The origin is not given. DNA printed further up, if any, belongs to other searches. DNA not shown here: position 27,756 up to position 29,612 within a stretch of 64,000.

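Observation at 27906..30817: Translationally coupled RavA/MoxR-like AAA+ ATPase + VWA protein with atypical architecture and no visible client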

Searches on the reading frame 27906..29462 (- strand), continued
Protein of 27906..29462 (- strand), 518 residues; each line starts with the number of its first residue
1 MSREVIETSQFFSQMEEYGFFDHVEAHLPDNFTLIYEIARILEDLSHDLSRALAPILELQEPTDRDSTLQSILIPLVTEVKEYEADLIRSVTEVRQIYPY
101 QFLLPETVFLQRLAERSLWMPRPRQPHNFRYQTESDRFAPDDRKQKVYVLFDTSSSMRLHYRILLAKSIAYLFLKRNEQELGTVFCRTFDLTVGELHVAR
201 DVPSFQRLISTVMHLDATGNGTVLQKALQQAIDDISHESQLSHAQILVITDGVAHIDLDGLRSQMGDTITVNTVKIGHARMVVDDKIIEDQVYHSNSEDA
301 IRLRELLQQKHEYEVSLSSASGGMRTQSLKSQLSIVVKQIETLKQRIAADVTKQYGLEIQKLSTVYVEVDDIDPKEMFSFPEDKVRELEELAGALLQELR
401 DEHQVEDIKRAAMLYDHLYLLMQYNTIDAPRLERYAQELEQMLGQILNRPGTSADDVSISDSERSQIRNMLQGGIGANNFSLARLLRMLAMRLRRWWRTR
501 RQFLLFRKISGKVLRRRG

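Call 52: search_protein_families(library=pfam, proteins=[P0329, P0331, P0338, P0346, P0359, P0365, P0263, P0271, P0293, P0314], max_evalue=0.001)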
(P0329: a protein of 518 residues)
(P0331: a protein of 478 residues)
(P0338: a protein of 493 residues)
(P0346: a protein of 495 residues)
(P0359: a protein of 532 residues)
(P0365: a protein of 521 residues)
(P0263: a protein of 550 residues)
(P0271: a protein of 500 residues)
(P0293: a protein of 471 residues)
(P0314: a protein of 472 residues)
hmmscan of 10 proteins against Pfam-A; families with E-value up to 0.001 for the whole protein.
P0329 (518 aa): 1 family
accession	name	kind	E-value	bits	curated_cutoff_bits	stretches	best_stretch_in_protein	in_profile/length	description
PF13519.12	VWA_2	-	0.00033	21.7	27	0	343-457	2-105/107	von Willebrand factor type A domain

P0331 (478 aa): 5 families
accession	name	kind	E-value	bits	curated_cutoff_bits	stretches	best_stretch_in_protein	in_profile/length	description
PF13519.12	VWA_2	-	4.4e-09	37.4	27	1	304-420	2-107/107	von Willebrand factor type A domain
PF00092.34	VWA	-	9e-09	36.2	23.8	1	303-470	2-166/174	von Willebrand factor type A domain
PF13768.12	VWA_3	-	2.6e-05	24.8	27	1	381-458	72-147/155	von Willebrand factor type A domain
PF05762.20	VWA_CoxE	-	0.0002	21.3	26.4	1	293-431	48-171/222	VWA domain containing CoxE-like protein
PF01882.25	DUF58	-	0.00054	19.7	23.4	1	286-408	23-138/216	Protein of unknown function DUF58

P0338 (493 aa): 3 families
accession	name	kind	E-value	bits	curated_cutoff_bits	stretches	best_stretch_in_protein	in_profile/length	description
PF13519.12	VWA_2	-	1.3e-08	35.8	27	1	332-440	2-107/107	von Willebrand factor type A domain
PF00092.34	VWA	-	8.8e-06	26.5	23.8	1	331-475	2-152/174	von Willebrand factor type A domain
PF05762.20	VWA_CoxE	-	3.9e-05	23.6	26.4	1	322-442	49-162/222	VWA domain containing CoxE-like protein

P0346 (495 aa): 2 families
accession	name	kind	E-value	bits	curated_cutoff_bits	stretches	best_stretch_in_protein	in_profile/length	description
PF13519.12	VWA_2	-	8.4e-10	39.7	27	1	343-448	2-107/107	von Willebrand factor type A domain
PF05762.20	VWA_CoxE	-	4.4e-09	36.5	26.4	1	333-450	49-162/222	VWA domain containing CoxE-like protein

P0359 (532 aa): 2 families
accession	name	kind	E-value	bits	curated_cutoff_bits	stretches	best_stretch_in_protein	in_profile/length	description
PF00092.34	VWA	-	7.4e-09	36.5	23.8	1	351-518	4-162/174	von Willebrand factor type A domain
PF13519.12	VWA_2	-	3.3e-05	24.9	27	1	351-468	3-107/107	von Willebrand factor type A domain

P0365 (521 aa): 2 families
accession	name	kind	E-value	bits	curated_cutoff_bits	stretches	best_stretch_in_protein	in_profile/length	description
PF13519.12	VWA_2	-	3e-05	25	27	1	345-459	2-105/107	von Willebrand factor type A domain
PF05762.20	VWA_CoxE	-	0.00017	21.5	26.4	0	335-477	50-176/222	VWA domain containing CoxE-like protein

P0263 (550 aa): 0 families

P0271 (500 aa): 1 family
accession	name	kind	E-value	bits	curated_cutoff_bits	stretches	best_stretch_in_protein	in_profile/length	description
PF13519.12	VWA_2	-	6.3e-09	36.9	27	1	161-266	1-106/107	von Willebrand factor type A domain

P0293 (471 aa): 1 family
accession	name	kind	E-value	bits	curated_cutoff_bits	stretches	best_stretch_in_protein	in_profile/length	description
PF13519.12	VWA_2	-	2.1e-06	28.7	27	1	134-239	1-106/107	von Willebrand factor type A domain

P0314 (472 aa): 1 family
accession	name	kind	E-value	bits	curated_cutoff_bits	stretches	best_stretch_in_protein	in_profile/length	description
PF13519.12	VWA_2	-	4.9e-05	24.4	27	1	191-294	3-106/107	von Willebrand factor type A domain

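Call 65: find_related_loci(query=A6, collection=metagenome_contigs, flank=8000)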
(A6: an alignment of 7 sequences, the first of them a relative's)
Query A6 (550 aa) in metagenome_contigs; peptide patterns used: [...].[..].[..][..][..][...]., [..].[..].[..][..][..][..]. (x = any residue, [..] = any of these).
490 stretches matched a pattern; 39 encode a relative of the query (tblastn E <= 1e-3); 39 distinct loci.
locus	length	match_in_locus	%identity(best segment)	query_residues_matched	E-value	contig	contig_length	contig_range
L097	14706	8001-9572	52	12-536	0e+0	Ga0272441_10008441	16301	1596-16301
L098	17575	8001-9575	50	13-538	1e-176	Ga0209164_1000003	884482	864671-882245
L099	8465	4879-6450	49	15-540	8e-168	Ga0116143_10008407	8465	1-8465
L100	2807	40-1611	47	17-543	9e-176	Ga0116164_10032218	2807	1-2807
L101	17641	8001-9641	48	9-550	2e-165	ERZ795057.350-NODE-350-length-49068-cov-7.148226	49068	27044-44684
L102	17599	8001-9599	47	16-550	1e-164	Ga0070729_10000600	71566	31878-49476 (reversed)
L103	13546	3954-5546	48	15-548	2e-162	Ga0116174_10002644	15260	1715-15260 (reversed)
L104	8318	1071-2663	48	15-548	2e-162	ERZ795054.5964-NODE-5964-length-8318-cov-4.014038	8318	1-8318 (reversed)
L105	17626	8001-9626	46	12-550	2e-162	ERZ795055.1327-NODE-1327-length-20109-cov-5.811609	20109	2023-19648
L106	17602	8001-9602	50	1-533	9e-162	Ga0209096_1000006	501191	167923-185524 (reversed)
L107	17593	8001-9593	48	15-548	2e-161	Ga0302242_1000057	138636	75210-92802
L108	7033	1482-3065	48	15-544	1e-161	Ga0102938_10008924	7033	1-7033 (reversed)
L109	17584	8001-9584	48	15-544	9e-161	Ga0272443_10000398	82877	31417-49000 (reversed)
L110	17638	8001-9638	45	3-550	2e-160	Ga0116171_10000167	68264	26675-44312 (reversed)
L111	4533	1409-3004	48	15-549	5e-164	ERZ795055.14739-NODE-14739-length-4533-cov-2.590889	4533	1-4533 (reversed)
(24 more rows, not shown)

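Call 78: search_protein_families(library=pfam, proteins=[P0399, P0403], max_evalue=0.01)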
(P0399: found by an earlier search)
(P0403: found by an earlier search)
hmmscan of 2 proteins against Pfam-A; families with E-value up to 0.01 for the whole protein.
P0399 (496 aa): 4 families
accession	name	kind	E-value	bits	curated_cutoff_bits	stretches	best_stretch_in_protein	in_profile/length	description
PF20030.5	bpMoxR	-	1.1e-30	106.6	27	1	90-255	4-168/205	MoxR domain in the MoxR-vWA-beta-propeller ternary systems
PF07728.20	AAA_5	-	7.2e-15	55.7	22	1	119-247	1-139/139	AAA domain (dynein-related subfamily)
PF17868.7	AAA_lid_8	-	0.0001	22.5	22.8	1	319-367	7-55/72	AAA lid domain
PF07726.17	AAA_3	-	0.00079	19.8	27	1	119-248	1-130/131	ATPase family associated with various cellular activities (AAA)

P0403 (473 aa): 4 families
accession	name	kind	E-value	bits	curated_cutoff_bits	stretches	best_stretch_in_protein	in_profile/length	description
PF20030.5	bpMoxR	-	3.4e-27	95.3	27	1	57-222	2-166/205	MoxR domain in the MoxR-vWA-beta-propeller ternary systems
PF07728.20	AAA_5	-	2.5e-13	50.7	22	1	95-216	8-139/139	AAA domain (dynein-related subfamily)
PF17868.7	AAA_lid_8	-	9.4e-07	29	22.8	1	289-340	6-57/72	AAA lid domain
PF07726.17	AAA_3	-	2.2e-06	28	27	1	88-217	1-130/131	ATPase family associated with various cellular activities (AAA)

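Call 79: search_solved_structures(query=A1, max_evalue=1)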
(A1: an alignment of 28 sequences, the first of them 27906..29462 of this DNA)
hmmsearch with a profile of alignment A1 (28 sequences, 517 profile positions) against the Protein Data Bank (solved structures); distinct sequences matched with E-value up to 1: 0.
